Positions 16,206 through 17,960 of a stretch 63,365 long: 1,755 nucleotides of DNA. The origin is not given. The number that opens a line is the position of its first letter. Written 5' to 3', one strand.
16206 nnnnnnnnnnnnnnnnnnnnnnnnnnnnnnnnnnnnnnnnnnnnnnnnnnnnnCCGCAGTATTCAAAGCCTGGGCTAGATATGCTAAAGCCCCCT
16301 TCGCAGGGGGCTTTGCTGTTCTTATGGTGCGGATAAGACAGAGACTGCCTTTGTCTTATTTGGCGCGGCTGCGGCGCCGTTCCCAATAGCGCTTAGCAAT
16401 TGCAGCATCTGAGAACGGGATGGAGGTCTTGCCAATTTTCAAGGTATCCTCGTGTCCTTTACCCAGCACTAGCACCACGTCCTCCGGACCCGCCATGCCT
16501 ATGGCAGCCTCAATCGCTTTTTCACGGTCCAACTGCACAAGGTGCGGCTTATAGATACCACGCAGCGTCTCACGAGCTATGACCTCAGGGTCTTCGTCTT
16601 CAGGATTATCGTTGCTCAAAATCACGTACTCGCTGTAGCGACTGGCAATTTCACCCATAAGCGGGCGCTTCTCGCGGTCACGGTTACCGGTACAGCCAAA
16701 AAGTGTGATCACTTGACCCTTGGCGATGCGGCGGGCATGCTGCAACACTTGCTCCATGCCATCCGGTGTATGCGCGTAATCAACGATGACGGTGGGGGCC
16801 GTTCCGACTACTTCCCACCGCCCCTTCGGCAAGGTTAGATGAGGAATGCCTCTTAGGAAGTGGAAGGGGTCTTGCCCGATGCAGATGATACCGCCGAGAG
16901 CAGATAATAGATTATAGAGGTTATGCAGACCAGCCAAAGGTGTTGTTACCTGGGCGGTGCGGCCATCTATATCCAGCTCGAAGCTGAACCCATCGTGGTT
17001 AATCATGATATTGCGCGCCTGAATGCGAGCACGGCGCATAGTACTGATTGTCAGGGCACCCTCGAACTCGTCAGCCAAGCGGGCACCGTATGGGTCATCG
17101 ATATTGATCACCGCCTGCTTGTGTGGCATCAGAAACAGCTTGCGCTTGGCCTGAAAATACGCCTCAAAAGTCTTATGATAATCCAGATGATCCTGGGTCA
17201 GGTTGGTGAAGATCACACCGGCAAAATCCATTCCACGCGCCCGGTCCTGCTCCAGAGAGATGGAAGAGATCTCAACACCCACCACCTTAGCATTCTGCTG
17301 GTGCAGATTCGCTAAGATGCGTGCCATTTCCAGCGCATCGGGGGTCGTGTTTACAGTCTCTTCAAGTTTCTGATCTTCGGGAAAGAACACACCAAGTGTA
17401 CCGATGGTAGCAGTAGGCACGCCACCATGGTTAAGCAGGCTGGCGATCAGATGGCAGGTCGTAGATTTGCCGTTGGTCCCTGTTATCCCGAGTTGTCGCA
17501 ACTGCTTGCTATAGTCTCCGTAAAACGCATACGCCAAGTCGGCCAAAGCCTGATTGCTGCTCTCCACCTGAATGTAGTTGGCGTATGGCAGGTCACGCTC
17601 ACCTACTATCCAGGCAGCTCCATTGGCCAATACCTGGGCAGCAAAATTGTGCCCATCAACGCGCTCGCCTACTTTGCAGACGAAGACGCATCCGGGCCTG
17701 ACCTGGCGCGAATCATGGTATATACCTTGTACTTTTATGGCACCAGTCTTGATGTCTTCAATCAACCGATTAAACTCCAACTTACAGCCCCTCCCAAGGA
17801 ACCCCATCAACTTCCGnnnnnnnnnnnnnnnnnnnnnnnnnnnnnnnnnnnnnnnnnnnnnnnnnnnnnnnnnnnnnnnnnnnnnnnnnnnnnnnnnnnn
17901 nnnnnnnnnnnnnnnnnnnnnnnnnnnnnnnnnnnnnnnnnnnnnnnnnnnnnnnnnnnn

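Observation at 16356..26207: Candidate undescribed system: a ~10-kb island devoted entirely to making, trimming and binding peptide/muropeptide amide bonds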

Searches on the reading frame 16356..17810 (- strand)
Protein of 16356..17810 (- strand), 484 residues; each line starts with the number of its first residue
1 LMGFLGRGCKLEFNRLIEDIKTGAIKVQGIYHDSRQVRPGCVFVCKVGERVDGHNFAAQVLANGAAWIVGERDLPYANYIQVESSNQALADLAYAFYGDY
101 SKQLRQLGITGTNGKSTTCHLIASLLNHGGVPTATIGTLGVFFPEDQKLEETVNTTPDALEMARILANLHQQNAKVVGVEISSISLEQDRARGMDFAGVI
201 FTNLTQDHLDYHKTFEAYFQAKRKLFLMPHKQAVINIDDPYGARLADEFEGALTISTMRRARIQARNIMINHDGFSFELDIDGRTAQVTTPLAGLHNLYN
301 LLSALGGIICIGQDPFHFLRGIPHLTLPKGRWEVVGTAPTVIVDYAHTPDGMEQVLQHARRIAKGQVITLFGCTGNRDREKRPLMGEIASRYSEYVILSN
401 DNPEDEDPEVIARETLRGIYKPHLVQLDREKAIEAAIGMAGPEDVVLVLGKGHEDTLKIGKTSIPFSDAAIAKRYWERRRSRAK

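Call 3: search_protein_families(library=pfam, proteins=[window:16356-17810:-], max_evalue=0.01)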
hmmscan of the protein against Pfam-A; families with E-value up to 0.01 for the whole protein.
window:16356-17810:- (484 aa): 3 families
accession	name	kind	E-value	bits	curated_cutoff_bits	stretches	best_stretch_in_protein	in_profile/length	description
PF08245.18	Mur_ligase_M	-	5.6e-47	160.7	24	1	109-305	1-197/200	Mur ligase middle domain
PF02875.26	Mur_ligase_C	-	7.6e-31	108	28.4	1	330-452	1-127/127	Mur ligase, glutamate ligase domain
PF01225.30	Mur_ligase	-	4.3e-10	40.3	21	1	27-97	2-95/95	Mur ligase family, catalytic domain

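Call 4: search_protein_families(library=ncbifam, proteins=[window:16356-17810:-], max_evalue=0.01)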
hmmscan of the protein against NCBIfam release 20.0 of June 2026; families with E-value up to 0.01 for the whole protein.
window:16356-17810:- (484 aa): 28 families (the best 25 are shown)
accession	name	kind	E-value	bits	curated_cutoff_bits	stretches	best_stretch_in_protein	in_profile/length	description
NF001126.0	PRK00139.1-4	equivalog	4.1e-142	474.1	373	1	22-477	18-483/486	UDP-N-acetylmuramoyl-L-alanyl-D-glutamate--2,6-diaminopimelate ligase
TIGR01085.1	murE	subfamily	1.7e-136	455.9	257.3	1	25-475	2-470/472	UDP-N-acetylmuramyl-tripeptide synthetase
NF008896.0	PRK11929.1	equivalog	9e-128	427.6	1023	1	19-475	21-497/965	bifunctional UDP-N-acetylmuramoyl-L-alanyl-D-glutamate--2,6-diaminopimelate ligase MurE/UDP-N-acetylmuramoyl-tripeptide--D-alanyl-D-alanine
NF001124.0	PRK00139.1-2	equivalog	1.4e-124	416.6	476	1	19-480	20-496/500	UDP-N-acetylmuramoyl-L-alanyl-D-glutamate--2,6-diaminopimelate ligase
NF001123.0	PRK00139.1-1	equivalog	3.3e-114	382.2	586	1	22-477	15-490/493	UDP-N-acetylmuramoyl-L-alanyl-D-glutamate--2,6-diaminopimelate ligase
NF010628.0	PRK14022.1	equivalog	7.9e-77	259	536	1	23-475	31-480/483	UDP-N-acetylmuramoyl-L-alanyl-D-glutamate--L-lysine ligase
NF001130.0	PRK00139.2-4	equivalog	2.1e-48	165.3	715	1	23-476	27-511/516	UDP-N-acetylmuramoyl-L-alanyl-D-glutamate--2,6-diaminopimelate ligase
NF001127.0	PRK00139.2-1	equivalog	1.3e-37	129.7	997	2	292-473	321-508/520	UDP-N-acetylmuramoyl-L-alanyl-D-glutamate--2,6-diaminopimelate ligase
NF001129.0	PRK00139.2-3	equivalog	7.7e-36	123.6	762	1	21-475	35-514/517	UDP-N-acetylmuramoyl-L-alanyl-D-glutamate--2,6-diaminopimelate ligase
TIGR01143.1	murF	subfamily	1e-34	120.3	288.6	2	32-138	1-108/418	UDP-N-acetylmuramoyl-tripeptide--D-alanyl-D-alanine ligase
NF001131.0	PRK00139.2-5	equivalog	4.9e-31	108.1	1000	1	33-475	42-482/483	UDP-N-acetylmuramoyl-L-alanyl-D-glutamate--2,6-diaminopimelate ligase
TIGR01082.1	murC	equivalog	1.6e-28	100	335.1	2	199-369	171-350/449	UDP-N-acetylmuramate--L-alanine ligase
TIGR01087.1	murD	equivalog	3.2e-27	95.7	211.95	1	99-338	99-314/441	UDP-N-acetylmuramoyl-L-alanine--D-glutamate ligase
NF053645.1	pMurC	equivalog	1.2e-23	83.6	560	2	261-369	286-394/492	pseudomurein biosynthesis peptide ligase pMurC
TIGR02068.2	cya_phycin_syn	equivalog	1.7e-22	79.3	850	1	107-458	482-856/862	cyanophycin synthetase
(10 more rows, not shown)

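Call 17: find_homologous_proteins(query=window:16356-17810:-, max_evalue=1e-20)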
Query window:16356-17810:- (484 aa): 8000 proteins with E <= 1e-20 among 8000 candidates; the best 120 are listed.
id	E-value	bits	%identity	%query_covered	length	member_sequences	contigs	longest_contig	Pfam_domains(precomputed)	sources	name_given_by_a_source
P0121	0.0e+0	1104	100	100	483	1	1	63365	PF02875.27,PF08245.19,PF01225.31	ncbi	-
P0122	1.5e-263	893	88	92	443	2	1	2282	PF02875.27,PF08245.19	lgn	-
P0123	6.0e-240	815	74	98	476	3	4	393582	PF02875.27,PF08245.19,PF01225.31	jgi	jgi:UDP-N-acetylmuramoyl-L-alanyl-D-glutamate--2,6-diaminopimelate ligase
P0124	2.2e-238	810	73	98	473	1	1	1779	PF02875.27,PF08245.19,PF01225.31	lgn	-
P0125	4.5e-233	792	72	98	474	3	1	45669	PF02875.27,PF08245.19,PF01225.31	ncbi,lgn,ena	-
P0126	7.6e-231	785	74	98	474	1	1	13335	PF02875.27,PF08245.19,PF01225.31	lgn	-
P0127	2.0e-227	774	71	98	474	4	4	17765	PF02875.27,PF08245.19,PF01225.31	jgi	jgi:UDP-N-acetylmuramoyl-L-alanyl-D-glutamate--2,6-diaminopimelate ligase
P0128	4.0e-219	746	68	97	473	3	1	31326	PF02875.27,PF08245.19,PF01225.31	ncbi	-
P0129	1.9e-214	731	69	97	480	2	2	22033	PF02875.27,PF08245.19,PF01225.31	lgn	-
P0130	1.2e-204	699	65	97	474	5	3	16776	PF02875.27,PF08245.19,PF01225.31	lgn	-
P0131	5.2e-204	697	65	97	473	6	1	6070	PF02875.27,PF08245.19,PF01225.31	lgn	-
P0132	9.9e-201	686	72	84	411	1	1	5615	PF02875.27,PF08245.19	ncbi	-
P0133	3.4e-200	684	64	97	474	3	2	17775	PF02875.27,PF08245.19,PF01225.31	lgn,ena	-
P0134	3.7e-200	684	64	97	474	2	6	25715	PF02875.27,PF08245.19,PF01225.31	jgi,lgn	-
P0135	6.2e-200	683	64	98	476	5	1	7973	PF02875.27,PF08245.19,PF01225.31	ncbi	-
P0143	2.4e-99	351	42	92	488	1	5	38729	PF02875.27,PF08245.19,PF01225.31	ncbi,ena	-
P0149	1.9e-98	348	41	94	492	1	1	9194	PF02875.27,PF08245.19,PF01225.31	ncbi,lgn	ncbi:MAG: UDP-N-acetylmuramoyl-L-alanyl-D-glutamate--2,6-diaminopimelate ligase [Bacillota bacterium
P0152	2.4e-97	345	43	92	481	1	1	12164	PF02875.27,PF08245.19,PF01225.31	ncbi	-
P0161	1.8e-96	342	42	92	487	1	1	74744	PF02875.27,PF08245.19,PF01225.31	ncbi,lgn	-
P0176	6.9e-96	340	41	92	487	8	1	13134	PF02875.27,PF08245.19,PF01225.31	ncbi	-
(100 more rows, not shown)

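Call 19: find_encoding_contigs(protein=P0134, flank=10000, max_places=3)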
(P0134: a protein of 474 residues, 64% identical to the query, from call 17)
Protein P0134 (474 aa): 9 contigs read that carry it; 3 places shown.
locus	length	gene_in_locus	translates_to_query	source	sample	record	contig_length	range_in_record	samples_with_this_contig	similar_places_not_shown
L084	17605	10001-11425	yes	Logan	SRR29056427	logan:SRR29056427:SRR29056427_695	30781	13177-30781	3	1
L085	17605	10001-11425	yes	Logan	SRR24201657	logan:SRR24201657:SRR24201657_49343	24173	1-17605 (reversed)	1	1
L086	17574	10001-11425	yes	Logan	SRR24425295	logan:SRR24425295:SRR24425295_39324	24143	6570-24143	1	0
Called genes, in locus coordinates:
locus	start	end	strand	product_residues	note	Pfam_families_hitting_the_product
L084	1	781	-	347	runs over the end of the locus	PF02608:Bmp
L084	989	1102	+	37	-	-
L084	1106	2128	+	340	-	PF00266:Aminotran_5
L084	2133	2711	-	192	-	PF14512:TM1586_NiRdase (faint), PF00881:Nitroreductase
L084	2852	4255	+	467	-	PF01406:tRNA-synt_1e, PF01921:tRNA-synt_1f (faint), PF09334:tRNA-synt_1g (faint), PF23493:CysS_C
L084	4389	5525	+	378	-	PF14397:ATPgrasp_ST, PF14398:ATPgrasp_YheCD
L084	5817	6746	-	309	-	PF01497:Peripla_BP_2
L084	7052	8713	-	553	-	PF00246:Peptidase_M14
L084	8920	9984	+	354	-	PF02388:FemAB, PF13480:Acetyltransf_6, PF02388:FemAB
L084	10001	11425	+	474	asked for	PF01225:Mur_ligase, PF08245:Mur_ligase_M, PF02875:Mur_ligase_C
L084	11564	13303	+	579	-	PF13682:CZB, PF00672:HAMP, PF00015:MCPsignal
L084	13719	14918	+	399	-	PF00877:NLPC_P60, PF05708:Peptidase_C92 (faint), PF00877:NLPC_P60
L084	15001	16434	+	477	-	PF13396:PLDc_N, PF13091:PLDc_2, PF00614:PLDc, PF13091:PLDc_2, PF00614:PLDc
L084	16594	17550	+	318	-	PF01073:3Beta_HSD (weak), PF01370:Epimerase, PF02719:Polysacc_synt_2 (faint), PF04321:RmlD_sub_bind, PF16363:GDP_Man_Dehyd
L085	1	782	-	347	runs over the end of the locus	PF02608:Bmp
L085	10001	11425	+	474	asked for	PF01225:Mur_ligase, PF08245:Mur_ligase_M, PF02875:Mur_ligase_C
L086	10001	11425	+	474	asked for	PF01225:Mur_ligase, PF08245:Mur_ligase_M, PF02875:Mur_ligase_C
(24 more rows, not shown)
